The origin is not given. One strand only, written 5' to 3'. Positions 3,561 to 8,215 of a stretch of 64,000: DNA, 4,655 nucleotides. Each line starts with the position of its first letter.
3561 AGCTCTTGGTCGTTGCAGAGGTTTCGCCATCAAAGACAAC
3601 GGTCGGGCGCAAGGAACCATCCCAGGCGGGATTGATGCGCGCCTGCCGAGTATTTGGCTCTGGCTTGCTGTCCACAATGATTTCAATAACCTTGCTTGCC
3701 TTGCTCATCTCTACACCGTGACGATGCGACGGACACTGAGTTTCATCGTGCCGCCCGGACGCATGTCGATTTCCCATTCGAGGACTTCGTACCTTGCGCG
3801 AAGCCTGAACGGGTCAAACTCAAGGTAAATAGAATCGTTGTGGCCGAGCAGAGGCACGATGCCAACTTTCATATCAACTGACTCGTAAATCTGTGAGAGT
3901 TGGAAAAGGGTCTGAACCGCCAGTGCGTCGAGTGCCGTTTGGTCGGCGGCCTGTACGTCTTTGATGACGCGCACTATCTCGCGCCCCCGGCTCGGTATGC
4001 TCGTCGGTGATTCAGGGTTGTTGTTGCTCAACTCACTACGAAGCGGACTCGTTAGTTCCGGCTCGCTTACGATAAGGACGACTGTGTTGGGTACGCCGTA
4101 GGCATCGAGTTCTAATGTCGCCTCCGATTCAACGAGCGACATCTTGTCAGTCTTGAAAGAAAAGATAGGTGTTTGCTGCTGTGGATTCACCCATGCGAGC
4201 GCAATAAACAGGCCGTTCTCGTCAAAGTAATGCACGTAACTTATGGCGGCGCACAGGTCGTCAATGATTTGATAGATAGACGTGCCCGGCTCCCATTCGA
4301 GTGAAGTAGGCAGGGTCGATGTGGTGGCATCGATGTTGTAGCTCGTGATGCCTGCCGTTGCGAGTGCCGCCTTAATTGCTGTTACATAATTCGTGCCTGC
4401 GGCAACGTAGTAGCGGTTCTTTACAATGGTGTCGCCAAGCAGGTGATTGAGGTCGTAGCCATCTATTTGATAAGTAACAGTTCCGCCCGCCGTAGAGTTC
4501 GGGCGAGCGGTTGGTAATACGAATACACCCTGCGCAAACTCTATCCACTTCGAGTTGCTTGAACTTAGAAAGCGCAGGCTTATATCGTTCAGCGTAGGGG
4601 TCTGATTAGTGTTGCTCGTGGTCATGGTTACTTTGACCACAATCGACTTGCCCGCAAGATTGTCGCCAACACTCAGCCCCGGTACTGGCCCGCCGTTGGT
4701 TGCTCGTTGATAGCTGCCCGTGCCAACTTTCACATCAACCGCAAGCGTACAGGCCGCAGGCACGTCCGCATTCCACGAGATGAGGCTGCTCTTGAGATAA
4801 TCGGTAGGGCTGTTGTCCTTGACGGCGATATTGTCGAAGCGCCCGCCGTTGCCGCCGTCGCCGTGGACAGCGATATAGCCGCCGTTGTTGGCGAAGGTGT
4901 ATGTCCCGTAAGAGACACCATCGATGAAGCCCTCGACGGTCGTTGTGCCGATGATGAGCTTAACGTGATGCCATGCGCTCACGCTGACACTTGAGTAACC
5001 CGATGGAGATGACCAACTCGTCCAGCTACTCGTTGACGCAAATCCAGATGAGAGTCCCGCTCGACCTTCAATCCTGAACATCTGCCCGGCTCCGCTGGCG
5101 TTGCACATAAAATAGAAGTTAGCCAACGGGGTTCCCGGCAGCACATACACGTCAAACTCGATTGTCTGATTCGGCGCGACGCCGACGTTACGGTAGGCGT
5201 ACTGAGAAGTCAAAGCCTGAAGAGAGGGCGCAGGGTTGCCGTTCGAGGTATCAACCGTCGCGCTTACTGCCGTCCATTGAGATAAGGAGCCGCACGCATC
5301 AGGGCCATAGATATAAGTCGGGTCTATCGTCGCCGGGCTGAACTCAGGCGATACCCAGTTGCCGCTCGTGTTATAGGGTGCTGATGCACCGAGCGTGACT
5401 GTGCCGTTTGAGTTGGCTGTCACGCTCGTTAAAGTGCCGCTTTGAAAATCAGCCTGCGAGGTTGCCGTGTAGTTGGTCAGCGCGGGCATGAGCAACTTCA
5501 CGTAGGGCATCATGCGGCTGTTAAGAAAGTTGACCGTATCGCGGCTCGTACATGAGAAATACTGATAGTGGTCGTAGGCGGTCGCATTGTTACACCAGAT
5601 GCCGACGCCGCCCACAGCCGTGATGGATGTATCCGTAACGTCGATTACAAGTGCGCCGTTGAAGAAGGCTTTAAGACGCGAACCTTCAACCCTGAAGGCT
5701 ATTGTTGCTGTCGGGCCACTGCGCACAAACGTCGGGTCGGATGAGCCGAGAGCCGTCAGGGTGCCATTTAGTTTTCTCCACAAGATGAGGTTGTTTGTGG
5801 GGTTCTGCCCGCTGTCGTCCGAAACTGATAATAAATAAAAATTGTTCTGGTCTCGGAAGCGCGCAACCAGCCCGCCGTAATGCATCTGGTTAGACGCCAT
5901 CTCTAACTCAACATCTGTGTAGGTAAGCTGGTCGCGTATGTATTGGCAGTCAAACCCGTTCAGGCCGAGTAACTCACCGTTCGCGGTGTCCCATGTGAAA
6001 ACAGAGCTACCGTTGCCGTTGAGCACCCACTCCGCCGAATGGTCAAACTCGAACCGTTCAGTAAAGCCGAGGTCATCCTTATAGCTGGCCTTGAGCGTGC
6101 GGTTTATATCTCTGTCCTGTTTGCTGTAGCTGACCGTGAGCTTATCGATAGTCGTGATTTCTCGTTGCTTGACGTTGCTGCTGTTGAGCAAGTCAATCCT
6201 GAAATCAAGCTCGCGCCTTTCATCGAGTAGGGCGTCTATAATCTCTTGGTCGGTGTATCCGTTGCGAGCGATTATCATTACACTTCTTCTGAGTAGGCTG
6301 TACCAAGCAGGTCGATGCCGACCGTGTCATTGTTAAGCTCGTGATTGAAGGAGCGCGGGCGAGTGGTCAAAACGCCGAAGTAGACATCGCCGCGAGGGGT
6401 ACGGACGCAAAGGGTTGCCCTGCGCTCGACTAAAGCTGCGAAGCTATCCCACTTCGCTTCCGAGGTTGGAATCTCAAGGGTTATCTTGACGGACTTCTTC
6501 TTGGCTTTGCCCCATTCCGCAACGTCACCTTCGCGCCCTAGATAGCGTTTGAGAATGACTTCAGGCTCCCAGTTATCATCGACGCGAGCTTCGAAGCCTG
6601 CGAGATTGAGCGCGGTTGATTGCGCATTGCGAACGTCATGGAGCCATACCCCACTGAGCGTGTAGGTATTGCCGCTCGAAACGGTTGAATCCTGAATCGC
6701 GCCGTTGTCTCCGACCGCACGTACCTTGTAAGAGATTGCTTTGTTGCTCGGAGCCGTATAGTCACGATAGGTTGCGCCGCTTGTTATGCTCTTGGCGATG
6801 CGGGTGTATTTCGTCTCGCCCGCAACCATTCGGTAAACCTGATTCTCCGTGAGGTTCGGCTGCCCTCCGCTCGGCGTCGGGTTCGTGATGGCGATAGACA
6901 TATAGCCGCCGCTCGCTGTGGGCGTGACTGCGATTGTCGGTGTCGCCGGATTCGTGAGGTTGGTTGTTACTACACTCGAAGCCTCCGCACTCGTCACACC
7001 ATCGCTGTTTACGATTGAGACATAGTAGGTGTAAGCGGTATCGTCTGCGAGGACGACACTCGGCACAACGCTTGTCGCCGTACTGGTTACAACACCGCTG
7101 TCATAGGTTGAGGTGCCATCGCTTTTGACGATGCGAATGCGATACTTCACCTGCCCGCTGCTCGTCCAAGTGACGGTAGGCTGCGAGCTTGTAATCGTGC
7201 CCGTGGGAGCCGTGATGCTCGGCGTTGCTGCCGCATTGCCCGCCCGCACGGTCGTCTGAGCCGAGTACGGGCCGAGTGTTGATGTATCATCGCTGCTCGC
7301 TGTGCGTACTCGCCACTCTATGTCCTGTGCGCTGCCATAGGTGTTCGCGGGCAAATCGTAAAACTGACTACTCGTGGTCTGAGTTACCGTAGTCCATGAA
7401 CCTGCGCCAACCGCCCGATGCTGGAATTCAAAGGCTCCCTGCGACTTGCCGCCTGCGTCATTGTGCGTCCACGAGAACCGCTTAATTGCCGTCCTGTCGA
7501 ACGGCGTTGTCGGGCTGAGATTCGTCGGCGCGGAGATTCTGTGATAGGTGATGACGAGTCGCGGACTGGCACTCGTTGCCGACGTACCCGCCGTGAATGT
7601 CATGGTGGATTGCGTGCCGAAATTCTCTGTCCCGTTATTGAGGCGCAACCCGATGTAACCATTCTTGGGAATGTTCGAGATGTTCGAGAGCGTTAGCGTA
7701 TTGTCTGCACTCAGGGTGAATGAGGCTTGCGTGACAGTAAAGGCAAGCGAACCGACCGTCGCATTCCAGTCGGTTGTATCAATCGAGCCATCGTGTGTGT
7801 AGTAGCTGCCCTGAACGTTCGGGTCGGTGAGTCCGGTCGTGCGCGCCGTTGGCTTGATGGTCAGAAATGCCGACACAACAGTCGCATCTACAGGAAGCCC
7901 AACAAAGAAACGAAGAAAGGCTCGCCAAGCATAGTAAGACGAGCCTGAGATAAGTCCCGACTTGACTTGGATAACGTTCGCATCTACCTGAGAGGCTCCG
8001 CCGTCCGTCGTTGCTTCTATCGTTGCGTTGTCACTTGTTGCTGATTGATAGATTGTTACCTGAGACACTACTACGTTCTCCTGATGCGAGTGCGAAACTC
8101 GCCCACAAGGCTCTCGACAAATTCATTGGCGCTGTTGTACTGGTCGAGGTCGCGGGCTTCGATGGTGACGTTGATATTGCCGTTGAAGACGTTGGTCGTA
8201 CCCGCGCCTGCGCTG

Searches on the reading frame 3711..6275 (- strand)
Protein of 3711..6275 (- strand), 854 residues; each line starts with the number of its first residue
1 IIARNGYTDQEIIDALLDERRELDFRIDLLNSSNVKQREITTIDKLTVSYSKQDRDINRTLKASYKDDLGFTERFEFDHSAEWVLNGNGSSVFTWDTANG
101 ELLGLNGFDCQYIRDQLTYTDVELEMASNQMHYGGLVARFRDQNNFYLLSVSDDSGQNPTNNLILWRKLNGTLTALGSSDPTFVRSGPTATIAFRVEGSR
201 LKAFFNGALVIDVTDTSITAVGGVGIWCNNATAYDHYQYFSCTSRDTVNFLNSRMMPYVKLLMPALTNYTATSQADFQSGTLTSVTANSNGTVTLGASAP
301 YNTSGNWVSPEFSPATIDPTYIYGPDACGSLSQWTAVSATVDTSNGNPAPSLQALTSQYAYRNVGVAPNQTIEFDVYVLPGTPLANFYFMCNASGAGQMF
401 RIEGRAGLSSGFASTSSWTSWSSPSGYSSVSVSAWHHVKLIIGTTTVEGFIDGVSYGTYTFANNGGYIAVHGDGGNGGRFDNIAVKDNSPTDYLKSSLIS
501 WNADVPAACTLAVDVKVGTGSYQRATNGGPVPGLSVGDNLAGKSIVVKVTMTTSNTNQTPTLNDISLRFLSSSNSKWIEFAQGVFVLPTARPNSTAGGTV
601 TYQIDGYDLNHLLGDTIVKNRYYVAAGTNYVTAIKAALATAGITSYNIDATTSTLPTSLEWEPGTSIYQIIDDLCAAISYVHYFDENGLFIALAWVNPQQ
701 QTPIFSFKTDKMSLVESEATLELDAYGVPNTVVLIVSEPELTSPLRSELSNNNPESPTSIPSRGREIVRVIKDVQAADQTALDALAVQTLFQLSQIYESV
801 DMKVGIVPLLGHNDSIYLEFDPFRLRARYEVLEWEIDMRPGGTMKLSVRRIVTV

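Call 36: search_protein_families(library=phrogs, proteins=[window:3711-6275:-], max_evalue=0.001)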
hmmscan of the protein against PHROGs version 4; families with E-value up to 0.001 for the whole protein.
window:3711-6275:- (854 aa): 4 families
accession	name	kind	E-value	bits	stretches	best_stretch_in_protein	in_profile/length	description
phrog_26795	-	unknown function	4.2e-35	122.4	1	573-853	433-727/728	-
phrog_1887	-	tail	4e-34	119.6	1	513-850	321-654/670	tail protein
phrog_20852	-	unknown function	0.00017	22.6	1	498-571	31-110/214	-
phrog_11128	-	unknown function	0.00049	21.5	0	2-68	4-71/99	-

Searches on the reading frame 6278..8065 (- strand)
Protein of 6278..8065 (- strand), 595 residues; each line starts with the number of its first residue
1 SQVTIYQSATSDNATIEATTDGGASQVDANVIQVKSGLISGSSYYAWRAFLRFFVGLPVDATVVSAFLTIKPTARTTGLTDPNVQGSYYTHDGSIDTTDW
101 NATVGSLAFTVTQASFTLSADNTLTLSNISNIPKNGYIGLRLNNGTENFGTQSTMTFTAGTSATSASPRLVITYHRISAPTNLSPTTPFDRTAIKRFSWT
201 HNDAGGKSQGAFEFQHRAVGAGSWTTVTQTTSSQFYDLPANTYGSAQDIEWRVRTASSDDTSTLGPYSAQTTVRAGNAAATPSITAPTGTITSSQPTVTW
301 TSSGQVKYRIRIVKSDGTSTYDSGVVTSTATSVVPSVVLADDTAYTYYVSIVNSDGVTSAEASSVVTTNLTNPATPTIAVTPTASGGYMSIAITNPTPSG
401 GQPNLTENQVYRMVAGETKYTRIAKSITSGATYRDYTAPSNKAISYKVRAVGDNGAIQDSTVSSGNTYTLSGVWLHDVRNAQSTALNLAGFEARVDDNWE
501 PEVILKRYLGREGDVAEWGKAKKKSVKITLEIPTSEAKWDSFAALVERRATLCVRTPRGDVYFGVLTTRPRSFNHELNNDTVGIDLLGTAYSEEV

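Call 36: search_protein_families(library=phrogs, proteins=[window:6278-8065:-], max_evalue=0.001)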
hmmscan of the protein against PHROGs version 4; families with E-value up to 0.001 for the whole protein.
window:6278-8065:- (595 aa): 2 families
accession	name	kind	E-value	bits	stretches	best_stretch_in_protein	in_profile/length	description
phrog_37549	-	head and packaging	6.4e-54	184.1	1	178-462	656-944/1072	virion structural protein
phrog_10519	-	head and packaging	1.2e-33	117.2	2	162-400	243-488/831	virion structural protein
